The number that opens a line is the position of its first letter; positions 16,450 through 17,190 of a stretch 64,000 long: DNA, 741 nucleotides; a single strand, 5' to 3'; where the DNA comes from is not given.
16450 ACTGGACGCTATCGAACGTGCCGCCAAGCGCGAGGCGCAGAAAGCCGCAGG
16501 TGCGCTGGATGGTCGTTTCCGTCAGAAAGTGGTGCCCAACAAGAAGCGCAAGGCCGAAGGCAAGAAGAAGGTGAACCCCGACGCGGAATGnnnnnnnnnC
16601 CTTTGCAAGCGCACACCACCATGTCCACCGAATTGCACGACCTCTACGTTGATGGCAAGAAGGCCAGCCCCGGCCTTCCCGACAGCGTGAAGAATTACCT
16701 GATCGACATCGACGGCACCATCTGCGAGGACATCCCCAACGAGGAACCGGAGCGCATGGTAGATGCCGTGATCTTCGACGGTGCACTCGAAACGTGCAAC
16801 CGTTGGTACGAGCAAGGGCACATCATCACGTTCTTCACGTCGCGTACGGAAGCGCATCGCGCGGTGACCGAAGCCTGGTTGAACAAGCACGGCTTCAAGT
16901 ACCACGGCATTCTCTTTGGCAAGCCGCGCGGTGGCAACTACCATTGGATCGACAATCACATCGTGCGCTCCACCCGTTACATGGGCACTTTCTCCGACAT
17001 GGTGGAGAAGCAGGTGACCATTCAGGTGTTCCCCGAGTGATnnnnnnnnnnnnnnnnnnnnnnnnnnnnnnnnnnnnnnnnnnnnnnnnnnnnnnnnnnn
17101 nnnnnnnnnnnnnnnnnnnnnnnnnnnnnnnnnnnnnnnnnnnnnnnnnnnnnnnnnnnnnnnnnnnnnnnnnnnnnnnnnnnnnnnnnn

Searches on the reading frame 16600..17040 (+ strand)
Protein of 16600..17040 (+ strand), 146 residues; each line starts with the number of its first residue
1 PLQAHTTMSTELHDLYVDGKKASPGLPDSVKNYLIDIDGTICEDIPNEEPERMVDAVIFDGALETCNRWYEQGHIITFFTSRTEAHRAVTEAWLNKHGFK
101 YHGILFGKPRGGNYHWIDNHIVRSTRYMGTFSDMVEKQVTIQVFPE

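Call 4: search_protein_families(library=pfam, proteins=[window:16600-17040:+])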
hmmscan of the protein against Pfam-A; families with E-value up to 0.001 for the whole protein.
window:16600-17040:+ (146 aa): 2 families
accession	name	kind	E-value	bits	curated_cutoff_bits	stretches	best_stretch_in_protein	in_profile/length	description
PF24694.1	LNS2_PITM1-3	-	1.6e-08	35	27.7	1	34-106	2-70/124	PITM 1-3, LNS2 domain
PF03767.20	Acid_phosphat_B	-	2.5e-05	24.4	27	1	59-101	122-164/230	HAD superfamily, subfamily IIIB (Acid phosphatase)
